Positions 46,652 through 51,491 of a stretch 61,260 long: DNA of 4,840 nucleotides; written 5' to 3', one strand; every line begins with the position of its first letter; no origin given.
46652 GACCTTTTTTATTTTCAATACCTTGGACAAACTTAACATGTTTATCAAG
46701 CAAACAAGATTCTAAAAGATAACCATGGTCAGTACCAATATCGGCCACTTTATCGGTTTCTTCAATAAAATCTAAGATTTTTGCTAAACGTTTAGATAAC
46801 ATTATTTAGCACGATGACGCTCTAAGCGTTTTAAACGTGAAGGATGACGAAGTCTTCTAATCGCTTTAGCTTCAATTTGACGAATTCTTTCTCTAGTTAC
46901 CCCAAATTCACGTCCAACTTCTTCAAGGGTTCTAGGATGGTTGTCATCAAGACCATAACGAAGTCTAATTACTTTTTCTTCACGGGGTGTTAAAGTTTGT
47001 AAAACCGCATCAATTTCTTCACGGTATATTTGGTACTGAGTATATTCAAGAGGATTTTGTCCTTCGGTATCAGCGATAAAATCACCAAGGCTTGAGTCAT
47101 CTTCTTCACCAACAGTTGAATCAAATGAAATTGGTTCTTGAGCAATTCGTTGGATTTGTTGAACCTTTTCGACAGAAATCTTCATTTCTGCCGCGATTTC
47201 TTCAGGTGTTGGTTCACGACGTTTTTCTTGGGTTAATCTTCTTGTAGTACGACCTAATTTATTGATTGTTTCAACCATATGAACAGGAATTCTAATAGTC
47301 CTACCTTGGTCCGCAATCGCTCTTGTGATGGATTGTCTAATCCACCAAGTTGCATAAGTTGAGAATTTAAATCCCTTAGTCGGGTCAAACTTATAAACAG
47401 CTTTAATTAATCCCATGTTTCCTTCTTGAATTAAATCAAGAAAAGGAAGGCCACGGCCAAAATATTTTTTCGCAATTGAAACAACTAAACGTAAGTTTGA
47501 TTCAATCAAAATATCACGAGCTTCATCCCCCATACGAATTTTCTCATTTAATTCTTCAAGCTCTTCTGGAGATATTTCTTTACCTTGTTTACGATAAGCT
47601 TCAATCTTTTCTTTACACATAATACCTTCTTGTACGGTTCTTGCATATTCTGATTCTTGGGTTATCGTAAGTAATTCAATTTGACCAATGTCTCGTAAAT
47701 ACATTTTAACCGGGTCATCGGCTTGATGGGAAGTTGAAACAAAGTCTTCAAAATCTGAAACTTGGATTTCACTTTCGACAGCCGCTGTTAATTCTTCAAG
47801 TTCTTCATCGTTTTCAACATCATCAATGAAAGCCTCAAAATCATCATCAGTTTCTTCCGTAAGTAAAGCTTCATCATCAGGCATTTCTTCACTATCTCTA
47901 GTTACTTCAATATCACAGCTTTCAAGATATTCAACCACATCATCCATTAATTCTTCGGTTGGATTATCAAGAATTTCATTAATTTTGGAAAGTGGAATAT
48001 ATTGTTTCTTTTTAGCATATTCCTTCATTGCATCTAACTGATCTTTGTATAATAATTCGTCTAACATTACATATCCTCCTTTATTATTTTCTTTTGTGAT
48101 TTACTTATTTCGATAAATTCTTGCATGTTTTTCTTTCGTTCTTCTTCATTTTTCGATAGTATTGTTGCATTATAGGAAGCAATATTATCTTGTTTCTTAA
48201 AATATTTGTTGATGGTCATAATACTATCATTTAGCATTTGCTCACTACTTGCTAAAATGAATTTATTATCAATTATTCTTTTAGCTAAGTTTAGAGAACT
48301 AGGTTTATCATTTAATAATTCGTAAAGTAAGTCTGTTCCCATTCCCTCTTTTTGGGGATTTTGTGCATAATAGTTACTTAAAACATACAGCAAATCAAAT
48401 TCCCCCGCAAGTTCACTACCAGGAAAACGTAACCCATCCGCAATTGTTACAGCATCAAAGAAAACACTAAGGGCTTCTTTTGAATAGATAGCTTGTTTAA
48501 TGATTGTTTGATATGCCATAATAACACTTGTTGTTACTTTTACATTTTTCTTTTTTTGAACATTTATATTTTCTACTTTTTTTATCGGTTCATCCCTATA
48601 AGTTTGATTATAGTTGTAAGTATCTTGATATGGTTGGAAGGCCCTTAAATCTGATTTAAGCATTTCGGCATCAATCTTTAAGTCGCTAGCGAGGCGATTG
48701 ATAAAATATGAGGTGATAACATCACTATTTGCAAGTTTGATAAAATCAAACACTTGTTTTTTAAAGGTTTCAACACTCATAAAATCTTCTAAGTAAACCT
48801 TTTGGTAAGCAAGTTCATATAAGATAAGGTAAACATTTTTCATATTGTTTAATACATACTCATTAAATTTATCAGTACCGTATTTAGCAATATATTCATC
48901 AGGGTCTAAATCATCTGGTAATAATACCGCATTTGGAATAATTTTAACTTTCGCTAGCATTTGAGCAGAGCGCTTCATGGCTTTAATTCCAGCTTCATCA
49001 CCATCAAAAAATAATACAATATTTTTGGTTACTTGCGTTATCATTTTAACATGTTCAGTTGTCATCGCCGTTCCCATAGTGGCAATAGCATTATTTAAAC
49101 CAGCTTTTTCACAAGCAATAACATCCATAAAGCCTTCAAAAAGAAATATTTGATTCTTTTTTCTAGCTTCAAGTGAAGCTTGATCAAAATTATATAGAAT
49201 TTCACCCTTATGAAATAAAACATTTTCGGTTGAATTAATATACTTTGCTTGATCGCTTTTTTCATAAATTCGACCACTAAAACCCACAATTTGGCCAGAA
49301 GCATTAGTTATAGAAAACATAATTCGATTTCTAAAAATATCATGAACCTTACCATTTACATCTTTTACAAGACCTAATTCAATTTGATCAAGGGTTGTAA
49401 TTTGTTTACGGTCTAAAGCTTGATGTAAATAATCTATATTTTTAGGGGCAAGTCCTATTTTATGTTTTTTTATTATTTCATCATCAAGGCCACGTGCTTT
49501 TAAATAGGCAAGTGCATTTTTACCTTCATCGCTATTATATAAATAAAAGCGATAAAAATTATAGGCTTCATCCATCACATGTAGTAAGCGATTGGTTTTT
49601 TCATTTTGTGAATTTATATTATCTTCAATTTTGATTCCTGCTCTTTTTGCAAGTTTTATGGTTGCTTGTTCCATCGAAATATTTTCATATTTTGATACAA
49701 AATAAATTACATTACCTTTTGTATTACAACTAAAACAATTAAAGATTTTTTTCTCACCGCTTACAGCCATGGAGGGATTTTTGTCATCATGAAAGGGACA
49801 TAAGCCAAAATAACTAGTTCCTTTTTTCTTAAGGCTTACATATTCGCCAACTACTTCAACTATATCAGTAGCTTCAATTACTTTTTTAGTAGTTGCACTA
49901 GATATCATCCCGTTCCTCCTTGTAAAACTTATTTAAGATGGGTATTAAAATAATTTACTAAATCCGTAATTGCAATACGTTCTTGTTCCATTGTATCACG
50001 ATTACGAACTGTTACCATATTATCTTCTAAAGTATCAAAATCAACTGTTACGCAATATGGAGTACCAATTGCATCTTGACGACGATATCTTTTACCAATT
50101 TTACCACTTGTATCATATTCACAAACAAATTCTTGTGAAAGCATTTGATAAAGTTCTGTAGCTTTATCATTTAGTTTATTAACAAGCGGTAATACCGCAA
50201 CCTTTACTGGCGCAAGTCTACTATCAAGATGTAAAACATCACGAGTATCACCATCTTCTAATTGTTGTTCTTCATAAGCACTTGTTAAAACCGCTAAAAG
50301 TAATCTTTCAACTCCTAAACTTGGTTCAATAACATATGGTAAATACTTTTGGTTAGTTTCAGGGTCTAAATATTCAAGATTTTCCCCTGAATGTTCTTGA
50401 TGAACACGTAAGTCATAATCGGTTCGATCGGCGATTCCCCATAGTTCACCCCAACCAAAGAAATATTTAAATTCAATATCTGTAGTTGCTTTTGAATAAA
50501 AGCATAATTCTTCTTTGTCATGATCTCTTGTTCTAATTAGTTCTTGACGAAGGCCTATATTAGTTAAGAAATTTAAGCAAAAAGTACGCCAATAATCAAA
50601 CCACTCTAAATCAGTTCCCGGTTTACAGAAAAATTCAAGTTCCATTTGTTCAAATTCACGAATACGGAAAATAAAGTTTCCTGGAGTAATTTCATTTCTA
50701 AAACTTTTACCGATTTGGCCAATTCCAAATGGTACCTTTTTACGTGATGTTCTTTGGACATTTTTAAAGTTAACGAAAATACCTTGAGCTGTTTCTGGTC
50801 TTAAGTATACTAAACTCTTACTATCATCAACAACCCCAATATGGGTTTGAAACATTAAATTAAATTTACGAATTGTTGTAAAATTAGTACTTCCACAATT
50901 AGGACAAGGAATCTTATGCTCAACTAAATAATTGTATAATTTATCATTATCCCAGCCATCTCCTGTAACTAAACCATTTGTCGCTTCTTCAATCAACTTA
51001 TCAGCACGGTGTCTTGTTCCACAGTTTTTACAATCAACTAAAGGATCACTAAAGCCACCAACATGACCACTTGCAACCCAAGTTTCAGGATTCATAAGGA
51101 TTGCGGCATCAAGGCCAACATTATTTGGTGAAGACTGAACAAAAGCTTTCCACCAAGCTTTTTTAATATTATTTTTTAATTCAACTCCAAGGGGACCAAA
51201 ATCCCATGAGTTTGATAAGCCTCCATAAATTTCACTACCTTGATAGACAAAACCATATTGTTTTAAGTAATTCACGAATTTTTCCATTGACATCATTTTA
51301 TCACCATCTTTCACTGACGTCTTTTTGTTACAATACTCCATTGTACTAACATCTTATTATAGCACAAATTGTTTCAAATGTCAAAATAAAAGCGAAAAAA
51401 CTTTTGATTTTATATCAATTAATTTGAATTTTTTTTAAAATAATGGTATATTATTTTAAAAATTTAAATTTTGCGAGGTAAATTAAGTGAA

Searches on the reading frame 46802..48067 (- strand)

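Call 63: search_protein_families(library=ncbifam, proteins=[window:46802-48067:-], max_evalue=1e-20)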
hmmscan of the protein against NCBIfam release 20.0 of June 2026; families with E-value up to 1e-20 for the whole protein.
window:46802-48067:- (421 aa): 39 families (the best 25 are shown)
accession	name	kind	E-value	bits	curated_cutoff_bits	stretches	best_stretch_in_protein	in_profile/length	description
NF004208.0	PRK05658.1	equivalog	1.5e-141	473.5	555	1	161-416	367-626/631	RNA polymerase sigma factor RpoD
NF006666.0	PRK09210.1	equivalog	3.3e-135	451.1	572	1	165-416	114-366/370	RNA polymerase sigma factor RpoD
NF004560.0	PRK05901.1-1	equivalog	9.7e-125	417.6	711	1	28-413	125-509/516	RNA polymerase sigma factor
NF004561.0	PRK05901.1-3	equivalog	1.6e-124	416.9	582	1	38-415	161-532/537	RNA polymerase sigma factor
NF005643.0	PRK07406.1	equivalog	1.9e-114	382.8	500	1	61-415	27-392/397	RNA polymerase sigma factor RpoD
TIGR02393.1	RpoD_Cterm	equivalog_domain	3.8e-114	380.2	354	1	183-417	1-235/238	RNA polymerase sigma factor RpoD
NF005920.0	PRK07921.1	subfamily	8.8e-113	376.6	464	1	104-417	16-325/328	RNA polymerase sigma factor SigB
TIGR02997.1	Sig70-cyanoRpoD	subfamily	3.6e-108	361.3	384.5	1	118-407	1-298/298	RNA polymerase sigma factor, RpoD/SigA family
NF004562.0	PRK05901.1-4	equivalog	3e-105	352.9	779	1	179-416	313-550/571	RNA polymerase sigma factor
NF041931.2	MzaA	equivalog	1.8e-104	351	800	1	158-417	451-712/726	MZA anti-phage system associated sigma-70 family RNA polymerase sigma factor MzaA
NF004565.0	PRK05901.2-3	equivalog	4.8e-92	309.3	484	1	24-416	114-496/501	RNA polymerase sigma factor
NF004564.0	PRK05901.2-2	equivalog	1.6e-91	307.4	617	1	184-416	250-489/500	RNA polymerase sigma factor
NF004566.0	PRK05901.2-4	equivalog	1.5e-90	304.6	531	1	36-415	90-439/448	RNA polymerase sigma factor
TIGR02394.1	rpoS_proteo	equivalog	3.8e-90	302.2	378.7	1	167-411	30-275/285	RNA polymerase sigma factor RpoS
NF005785.0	PRK07598.1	equivalog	2e-89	300.3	554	1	153-415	146-407/415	RNA polymerase sigma factor SigC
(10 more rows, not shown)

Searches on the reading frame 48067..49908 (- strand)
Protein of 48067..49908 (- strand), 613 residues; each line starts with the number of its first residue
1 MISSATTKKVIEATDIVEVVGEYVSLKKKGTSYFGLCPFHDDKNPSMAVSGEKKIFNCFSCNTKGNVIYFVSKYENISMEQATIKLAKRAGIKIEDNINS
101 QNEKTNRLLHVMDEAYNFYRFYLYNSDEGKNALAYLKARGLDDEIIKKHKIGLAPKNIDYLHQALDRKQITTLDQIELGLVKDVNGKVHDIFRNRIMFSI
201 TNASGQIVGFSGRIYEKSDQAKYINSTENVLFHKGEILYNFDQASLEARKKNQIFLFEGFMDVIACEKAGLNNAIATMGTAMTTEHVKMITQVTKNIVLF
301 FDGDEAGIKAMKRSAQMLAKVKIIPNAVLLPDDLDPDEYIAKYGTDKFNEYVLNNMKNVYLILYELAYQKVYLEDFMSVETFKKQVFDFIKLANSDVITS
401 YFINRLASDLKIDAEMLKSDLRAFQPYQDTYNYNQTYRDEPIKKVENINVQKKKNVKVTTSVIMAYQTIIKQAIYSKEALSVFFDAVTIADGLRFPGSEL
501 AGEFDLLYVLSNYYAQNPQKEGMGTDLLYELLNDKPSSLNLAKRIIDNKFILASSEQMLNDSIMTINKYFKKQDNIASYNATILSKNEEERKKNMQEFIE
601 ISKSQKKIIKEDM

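Call 63: search_protein_families(library=ncbifam, proteins=[window:48067-49908:-], max_evalue=1e-20)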
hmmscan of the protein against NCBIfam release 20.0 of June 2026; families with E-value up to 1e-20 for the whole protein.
window:48067-49908:- (613 aa): 1 family
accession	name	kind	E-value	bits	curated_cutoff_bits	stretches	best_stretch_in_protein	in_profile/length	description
TIGR01391.1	dnaG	equivalog_domain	2.2e-124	415.5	283.6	1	1-409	1-413/414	DNA primase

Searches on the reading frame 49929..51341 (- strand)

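Call 63: search_protein_families(library=ncbifam, proteins=[window:49929-51341:-], max_evalue=1e-20)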
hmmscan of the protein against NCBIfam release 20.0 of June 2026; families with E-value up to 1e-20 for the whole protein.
window:49929-51341:- (470 aa): 3 families
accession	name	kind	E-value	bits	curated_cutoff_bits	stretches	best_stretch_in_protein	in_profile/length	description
NF003211.1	PRK04173.1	equivalog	1.1e-204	680.4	312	1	19-464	1-453/454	glycine--tRNA ligase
TIGR00389.1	glyS_dimeric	equivalog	6.8e-170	566.3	243.3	3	18-252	2-232/565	glycine--tRNA ligase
NF011484.0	PRK14894.1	equivalog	3.1e-133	444.8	1050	2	18-360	5-337/539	glycine--tRNA ligase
